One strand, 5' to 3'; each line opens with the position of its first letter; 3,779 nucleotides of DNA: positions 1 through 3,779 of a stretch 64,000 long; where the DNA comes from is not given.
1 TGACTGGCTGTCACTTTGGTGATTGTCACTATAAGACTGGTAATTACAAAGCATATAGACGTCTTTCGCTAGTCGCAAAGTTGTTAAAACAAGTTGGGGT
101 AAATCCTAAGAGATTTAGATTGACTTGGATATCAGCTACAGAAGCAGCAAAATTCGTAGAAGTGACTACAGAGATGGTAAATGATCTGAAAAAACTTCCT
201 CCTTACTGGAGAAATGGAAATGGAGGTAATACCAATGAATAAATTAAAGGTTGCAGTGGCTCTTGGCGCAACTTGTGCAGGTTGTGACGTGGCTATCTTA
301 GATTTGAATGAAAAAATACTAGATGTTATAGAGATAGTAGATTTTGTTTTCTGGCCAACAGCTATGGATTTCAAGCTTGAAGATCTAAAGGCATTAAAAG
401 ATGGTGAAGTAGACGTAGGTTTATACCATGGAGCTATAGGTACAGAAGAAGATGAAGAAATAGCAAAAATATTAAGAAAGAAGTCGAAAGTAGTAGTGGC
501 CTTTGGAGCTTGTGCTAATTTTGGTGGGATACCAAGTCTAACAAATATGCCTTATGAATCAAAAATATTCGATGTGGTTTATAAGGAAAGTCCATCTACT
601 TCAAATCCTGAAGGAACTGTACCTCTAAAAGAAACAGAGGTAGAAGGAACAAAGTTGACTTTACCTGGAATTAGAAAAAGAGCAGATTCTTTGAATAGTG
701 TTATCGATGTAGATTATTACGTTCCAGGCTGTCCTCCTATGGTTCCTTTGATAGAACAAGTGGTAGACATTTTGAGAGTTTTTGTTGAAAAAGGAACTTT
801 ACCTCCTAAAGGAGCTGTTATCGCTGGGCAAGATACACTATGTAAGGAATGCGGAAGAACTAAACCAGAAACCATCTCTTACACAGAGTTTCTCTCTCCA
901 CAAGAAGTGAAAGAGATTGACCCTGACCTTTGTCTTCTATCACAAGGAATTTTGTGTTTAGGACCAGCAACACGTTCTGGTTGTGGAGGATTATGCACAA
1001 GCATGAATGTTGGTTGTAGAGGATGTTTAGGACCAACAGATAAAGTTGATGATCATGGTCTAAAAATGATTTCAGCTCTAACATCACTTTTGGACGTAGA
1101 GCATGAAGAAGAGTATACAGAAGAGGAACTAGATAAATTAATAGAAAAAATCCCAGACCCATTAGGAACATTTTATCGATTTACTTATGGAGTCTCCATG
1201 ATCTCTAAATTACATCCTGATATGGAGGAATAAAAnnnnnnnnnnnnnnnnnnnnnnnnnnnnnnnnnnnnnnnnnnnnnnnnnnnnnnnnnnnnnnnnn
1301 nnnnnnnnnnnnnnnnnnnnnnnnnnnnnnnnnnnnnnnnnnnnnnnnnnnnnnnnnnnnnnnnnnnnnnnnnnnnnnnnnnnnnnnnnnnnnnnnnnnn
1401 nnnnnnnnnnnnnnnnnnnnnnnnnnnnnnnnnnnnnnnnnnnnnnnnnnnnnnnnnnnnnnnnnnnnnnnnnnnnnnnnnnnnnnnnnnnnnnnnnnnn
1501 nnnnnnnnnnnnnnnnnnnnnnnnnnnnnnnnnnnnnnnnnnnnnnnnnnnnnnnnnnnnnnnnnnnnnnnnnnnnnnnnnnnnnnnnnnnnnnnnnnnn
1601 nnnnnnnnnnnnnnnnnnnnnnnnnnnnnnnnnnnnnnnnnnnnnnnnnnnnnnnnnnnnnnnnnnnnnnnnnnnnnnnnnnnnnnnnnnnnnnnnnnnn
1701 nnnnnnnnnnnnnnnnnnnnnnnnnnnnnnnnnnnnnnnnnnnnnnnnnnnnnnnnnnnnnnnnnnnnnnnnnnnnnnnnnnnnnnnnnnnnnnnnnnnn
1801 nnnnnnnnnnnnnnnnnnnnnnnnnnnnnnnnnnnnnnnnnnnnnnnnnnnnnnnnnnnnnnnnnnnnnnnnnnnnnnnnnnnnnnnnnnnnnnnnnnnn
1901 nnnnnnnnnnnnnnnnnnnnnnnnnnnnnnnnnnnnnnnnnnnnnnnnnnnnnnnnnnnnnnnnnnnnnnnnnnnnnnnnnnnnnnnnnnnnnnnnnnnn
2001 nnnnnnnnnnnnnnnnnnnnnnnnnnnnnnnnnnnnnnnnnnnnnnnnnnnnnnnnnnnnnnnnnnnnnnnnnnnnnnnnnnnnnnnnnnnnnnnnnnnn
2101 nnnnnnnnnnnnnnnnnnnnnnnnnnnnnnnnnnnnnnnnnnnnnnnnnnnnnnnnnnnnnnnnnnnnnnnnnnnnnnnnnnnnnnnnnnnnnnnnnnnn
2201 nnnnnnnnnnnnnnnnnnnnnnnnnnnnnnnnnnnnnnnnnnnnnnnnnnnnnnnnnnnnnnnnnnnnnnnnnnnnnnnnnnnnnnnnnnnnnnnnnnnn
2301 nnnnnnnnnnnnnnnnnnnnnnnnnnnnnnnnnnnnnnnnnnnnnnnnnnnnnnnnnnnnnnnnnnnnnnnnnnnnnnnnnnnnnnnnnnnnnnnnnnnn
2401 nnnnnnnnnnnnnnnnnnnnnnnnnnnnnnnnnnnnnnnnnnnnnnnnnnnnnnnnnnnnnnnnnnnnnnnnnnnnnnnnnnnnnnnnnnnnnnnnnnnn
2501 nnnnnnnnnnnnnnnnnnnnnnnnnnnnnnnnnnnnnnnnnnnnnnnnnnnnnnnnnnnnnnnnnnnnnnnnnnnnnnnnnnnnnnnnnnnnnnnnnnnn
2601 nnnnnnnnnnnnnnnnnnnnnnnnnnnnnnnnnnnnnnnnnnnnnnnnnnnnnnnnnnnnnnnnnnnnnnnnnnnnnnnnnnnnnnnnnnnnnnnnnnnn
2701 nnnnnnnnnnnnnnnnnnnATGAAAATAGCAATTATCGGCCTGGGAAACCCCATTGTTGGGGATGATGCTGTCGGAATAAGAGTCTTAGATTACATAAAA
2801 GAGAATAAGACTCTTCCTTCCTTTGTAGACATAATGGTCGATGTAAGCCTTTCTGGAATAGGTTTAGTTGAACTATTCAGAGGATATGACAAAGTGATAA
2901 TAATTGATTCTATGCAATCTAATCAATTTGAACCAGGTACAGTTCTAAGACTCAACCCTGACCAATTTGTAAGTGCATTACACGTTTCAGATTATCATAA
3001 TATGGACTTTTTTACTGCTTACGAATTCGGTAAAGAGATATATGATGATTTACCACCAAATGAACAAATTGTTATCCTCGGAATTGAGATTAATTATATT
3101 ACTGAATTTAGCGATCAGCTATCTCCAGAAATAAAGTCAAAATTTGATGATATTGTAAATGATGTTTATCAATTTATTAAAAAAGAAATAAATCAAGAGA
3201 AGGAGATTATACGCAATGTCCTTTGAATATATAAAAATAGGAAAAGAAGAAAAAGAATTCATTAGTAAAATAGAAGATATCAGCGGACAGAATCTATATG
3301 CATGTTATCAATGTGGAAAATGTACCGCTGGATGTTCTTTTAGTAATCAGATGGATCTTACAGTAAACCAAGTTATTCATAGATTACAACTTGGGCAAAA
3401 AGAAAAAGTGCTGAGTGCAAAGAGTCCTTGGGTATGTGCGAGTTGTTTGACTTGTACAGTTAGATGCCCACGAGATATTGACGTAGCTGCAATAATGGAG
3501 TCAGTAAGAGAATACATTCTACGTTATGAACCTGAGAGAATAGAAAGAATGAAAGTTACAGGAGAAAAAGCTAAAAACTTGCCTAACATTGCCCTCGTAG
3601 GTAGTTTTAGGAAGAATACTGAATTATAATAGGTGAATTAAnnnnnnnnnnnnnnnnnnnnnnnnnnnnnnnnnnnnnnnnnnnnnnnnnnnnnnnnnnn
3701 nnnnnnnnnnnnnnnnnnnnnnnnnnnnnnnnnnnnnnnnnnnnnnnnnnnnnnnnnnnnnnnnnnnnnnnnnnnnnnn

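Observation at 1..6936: MvhDGA-type hydrogenase operon continues into HdrC-like, HdrB-like, FrdB-like and FrdA-like genes: a candidate H2:fumarate (thiol:fumarate-reductase-like) module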

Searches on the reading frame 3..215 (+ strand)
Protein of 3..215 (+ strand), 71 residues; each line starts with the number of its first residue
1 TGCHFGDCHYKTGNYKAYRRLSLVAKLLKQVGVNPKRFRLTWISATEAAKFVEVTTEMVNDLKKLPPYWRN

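Call 7: search_protein_families(library=ncbifam, proteins=[window:3-215:+], max_evalue=0.01)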
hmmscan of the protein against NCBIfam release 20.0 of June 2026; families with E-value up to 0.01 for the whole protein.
seq(71 aa): 2 families
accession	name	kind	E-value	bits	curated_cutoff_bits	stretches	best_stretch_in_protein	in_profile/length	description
NF040770.1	hetero_SS_HdrA2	exception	1.1e-18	66.7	1100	1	1-67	707-773/777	CoB-CoM heterodisulfide reductase HdrA2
NF045873.1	F420_non_VhuD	exception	5.6e-15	55.6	215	1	2-67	62-127/132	F420-non-reducing hydrogenase iron-sulfur subunit VhuD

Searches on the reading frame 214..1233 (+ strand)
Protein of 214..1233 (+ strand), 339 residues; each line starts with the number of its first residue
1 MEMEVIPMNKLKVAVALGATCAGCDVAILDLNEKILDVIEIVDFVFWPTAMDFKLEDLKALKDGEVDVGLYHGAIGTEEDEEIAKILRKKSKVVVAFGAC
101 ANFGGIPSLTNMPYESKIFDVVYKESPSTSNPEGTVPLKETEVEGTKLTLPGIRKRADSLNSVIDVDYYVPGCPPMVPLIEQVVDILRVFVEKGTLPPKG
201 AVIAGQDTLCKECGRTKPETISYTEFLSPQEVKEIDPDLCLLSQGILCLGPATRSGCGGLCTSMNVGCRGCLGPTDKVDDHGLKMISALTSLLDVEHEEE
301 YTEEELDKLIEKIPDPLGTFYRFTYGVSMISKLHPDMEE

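Call 6: search_protein_families(library=pfam, proteins=[window:214-1233:+], max_evalue=0.01)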
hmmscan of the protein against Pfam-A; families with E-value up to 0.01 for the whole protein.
window:214-1233:+ (339 aa): 1 family
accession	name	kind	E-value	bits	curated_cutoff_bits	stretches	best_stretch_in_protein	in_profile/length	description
PF01058.29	Oxidored_q6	-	2e-24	86.2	27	1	21-180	1-121/128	NADH ubiquinone oxidoreductase, 20 Kd subunit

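Call 7: search_protein_families(library=ncbifam, proteins=[window:214-1233:+], max_evalue=0.01)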
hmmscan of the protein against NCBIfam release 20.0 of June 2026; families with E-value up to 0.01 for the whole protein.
window:214-1233:+ (339 aa): 10 families
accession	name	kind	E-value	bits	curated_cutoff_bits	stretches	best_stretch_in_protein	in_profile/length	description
NF045875.1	F420_non_VhuG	exception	1.3e-52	178.8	450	1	9-332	3-283/286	F420-non-reducing hydrogenase subunit VhuG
NF040836.1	sulfhyd_HydD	equivalog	7.4e-22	77.8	500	2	9-138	4-126/261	NADPH-dependent hydrogenase/sulfhydrogenase 1 subunit delta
NF040831.1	sulfhyd_ShyD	equivalog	1.3e-18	67.5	460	2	11-124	1-106/240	NAD(P)-dependent hydrogenase/sulfhydrogenase 2 subunit delta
TIGR03294.1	FrhG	equivalog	5.7e-16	58.9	245.5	2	12-108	3-95/228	coenzyme F420 hydrogenase subunit gamma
NF045520.1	H2_NiFeSe_small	exception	3e-06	26.8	470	0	82-110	135-163/314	NiFeSe hydrogenase small subunit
NF005012.1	PRK06411.1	subfamily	5.7e-05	22.7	116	0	160-188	127-155/166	NADH-quinone oxidoreductase subunit NuoB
NF011395.0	PRK14820.1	equivalog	0.00011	22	263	0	160-185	126-148/180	NADH-quinone oxidoreductase subunit B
NF011392.0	PRK14817.1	equivalog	0.00016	21.4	271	0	160-190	129-156/182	NADH-quinone oxidoreductase subunit B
TIGR01957.1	nuoB_fam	subfamily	0.00024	21.1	142.7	0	160-178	111-129/145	NADH-quinone oxidoreductase subunit B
NF011390.0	PRK14815.1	equivalog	0.0069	15.7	281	0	160-177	126-143/183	NADH dehydrogenase subunit B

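Call 8: find_encoding_contigs(protein=window:214-1233:+, flank=10000, max_places=6)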
Protein window:214-1233:+ (339 aa): no gene with exactly this product is on record in the collection.

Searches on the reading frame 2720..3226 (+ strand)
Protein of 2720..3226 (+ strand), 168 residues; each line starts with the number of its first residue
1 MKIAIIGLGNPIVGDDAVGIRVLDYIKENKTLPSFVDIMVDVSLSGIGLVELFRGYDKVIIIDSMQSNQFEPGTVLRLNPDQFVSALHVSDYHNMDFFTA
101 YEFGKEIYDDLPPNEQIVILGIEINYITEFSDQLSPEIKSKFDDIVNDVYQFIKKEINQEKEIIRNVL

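Call 6: search_protein_families(library=pfam, proteins=[window:2720-3226:+], max_evalue=0.01)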
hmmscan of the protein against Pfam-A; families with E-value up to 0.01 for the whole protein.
window:2720-3226:+ (168 aa): 1 family
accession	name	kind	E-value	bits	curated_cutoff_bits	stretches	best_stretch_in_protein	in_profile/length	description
PF01750.23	HycI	-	7.5e-11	42.4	23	1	20-149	1-127/130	Hydrogenase maturation protease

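Call 7: search_protein_families(library=ncbifam, proteins=[window:2720-3226:+], max_evalue=0.01)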
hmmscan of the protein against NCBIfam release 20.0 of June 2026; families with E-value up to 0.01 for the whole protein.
window:2720-3226:+ (168 aa): 7 families
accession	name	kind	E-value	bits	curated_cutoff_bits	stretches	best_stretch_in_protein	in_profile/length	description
TIGR00072.1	hydrog_prot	superfamily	3.7e-27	95.1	47.45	1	5-151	2-143/145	hydrogenase maturation protease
TIGR00140.1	hupD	subfamily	3.5e-16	59.5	151.8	1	3-154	1-148/151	HyaD/HybD family hydrogenase maturation endopeptidase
NF045519.1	NiFeSe_H2_mat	exception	8.7e-15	54.8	190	1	2-156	2-150/152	NiFeSe hydrogenase maturation protease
NF007777.0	PRK10466.1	equivalog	1.5e-14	54.1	190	1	1-88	1-86/164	HyaD/HybD family hydrogenase maturation endopeptidase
TIGR00130.1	frhD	equivalog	1.4e-09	38.2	134.95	1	2-153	4-151/153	coenzyme F420-reducing hydrogenase, FrhD protein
TIGR00142.1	hycI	equivalog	8.5e-07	28.8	119.1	1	5-153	3-142/146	hydrogenase maturation peptidase HycI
NF007616.0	PRK10264.1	equivalog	7.7e-05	22.4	261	1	2-90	5-94/195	hydrogenase 1 maturation protease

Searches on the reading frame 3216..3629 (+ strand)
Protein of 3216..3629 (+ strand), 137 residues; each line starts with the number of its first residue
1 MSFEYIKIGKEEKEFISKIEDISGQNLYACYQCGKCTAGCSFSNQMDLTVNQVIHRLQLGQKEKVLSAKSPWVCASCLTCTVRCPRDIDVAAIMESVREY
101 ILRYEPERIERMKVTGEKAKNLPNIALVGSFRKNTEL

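Call 6: search_protein_families(library=pfam, proteins=[window:3216-3629:+], max_evalue=0.01)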
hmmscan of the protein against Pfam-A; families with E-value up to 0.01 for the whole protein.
window:3216-3629:+ (137 aa): 5 families
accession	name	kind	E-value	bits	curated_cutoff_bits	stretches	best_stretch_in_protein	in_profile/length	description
PF13183.11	Fer4_8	-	9.7e-09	36.1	27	1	27-88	2-68/68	4Fe-4S dicluster domain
PF13534.11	Fer4_17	-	3e-08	34.5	22.2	1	29-89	1-61/61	4Fe-4S dicluster domain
PF13187.11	Fer4_9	-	1.8e-07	31.5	27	1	29-87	1-50/52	4Fe-4S dicluster domain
PF12838.12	Fer4_7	-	0.00013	22.8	27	1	30-88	2-52/52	4Fe-4S dicluster domain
PF13237.11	Fer4_10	-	0.00033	20.9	25.5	1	27-85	6-53/53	4Fe-4S dicluster domain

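Call 7: search_protein_families(library=ncbifam, proteins=[window:3216-3629:+], max_evalue=0.01)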
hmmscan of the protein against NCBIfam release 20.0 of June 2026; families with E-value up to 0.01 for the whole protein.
window:3216-3629:+ (137 aa): 14 families
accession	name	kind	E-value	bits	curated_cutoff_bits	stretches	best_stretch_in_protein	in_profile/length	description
TIGR03290.1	CoB_CoM_SS_C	equivalog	3.8e-18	65.9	160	1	29-104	3-78/144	CoB--CoM heterodisulfide reductase subunit C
NF038018.1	qmoC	equivalog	1.1e-16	61.2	300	1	14-124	4-113/360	quinone-interacting membrane-bound oxidoreductase complex subunit QmoC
NF041779.1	hetero_SS_HdrC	equivalog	4.7e-12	45.8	350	1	27-122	30-123/198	ferredoxin:CoB-CoM heterodisulfide reductase subunit HdrC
NF041890.1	hdrC_Methbact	equivalog_domain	6e-11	42.3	270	1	13-99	14-99/192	ferredoxin:CoB-CoM heterodisulfide reductase subunit HdrC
TIGR00314.1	cdhA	equivalog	4.1e-06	24.9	781.3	1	10-107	382-472/784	CO dehydrogenase/acetyl-CoA synthase complex subunit alpha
NF004898.0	PRK06259.1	equivalog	3e-05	22.8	385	1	69-105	183-220/488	fumarate reductase (CoM/CoB) subunit TfrB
NF008369.0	PRK11168.1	equivalog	3.6e-05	22.8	278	1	24-105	7-91/401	anaerobic glycerol-3-phosphate dehydrogenase subunit C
NF004616.0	PRK05950.1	subfamily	3.9e-05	22.9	228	1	12-103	130-235/238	succinate dehydrogenase iron-sulfur subunit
NF005746.0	PRK07570.1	subfamily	0.0001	21.7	243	1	24-101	153-241/250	succinate dehydrogenase/fumarate reductase iron-sulfur subunit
NF009226.0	PRK12576.1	equivalog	0.00018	21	344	1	65-113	201-251/317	succinate dehydrogenase/fumarate reductase iron-sulfur subunit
TIGR00384.1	dhsB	subfamily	0.00048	19.6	88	1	10-96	121-220/222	succinate dehydrogenase and fumarate reductase iron-sulfur protein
TIGR01945.1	rnfC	subfamily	0.00081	18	245.95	1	20-94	355-424/435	RnfABCDGE type electron transport complex subunit C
TIGR02512.1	FeFe_hydrog_A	subfamily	0.0034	16.3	405.95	1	28-87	7-65/375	[FeFe] hydrogenase, group A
TIGR04105.1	FeFe_hydrog_B1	subfamily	0.0045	15.7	450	1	29-68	189-227/462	monomeric [FeFe] hydrogenase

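Call 46: search_solved_structures(query=window:3216-3629:+, max_evalue=0.01, show_alignments=1)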
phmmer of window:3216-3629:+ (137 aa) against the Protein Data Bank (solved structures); distinct sequences matched with E-value up to 0.01: 6.
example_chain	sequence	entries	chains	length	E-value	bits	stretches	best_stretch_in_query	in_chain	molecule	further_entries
8rvv_C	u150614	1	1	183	3.8e-18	68.9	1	6-98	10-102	H(2):CoB-CoM heterodisulfide,ferredoxin reductase subunit C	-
8rvu_c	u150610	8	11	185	3.9e-18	68.9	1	6-98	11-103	H(2):CoB-CoM heterodisulfide,ferredoxin reductase subunit C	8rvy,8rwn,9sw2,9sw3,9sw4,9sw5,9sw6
5odc_C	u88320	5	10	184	6.2e-15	58.5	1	25-100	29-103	Heterodisulfide reductase, subunit C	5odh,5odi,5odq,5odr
7bkb_C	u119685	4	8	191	1.3e-13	54.3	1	12-100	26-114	CoB--CoM heterodisulfide reductase subunit C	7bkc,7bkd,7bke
9sfi_E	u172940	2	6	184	1.4e-13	54.2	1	26-100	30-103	H(2)/formate:CoB-CoM heterodisulfide,ferredoxin reductase subunit C2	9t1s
2i13_A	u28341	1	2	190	0.0026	21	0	24-55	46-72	Aart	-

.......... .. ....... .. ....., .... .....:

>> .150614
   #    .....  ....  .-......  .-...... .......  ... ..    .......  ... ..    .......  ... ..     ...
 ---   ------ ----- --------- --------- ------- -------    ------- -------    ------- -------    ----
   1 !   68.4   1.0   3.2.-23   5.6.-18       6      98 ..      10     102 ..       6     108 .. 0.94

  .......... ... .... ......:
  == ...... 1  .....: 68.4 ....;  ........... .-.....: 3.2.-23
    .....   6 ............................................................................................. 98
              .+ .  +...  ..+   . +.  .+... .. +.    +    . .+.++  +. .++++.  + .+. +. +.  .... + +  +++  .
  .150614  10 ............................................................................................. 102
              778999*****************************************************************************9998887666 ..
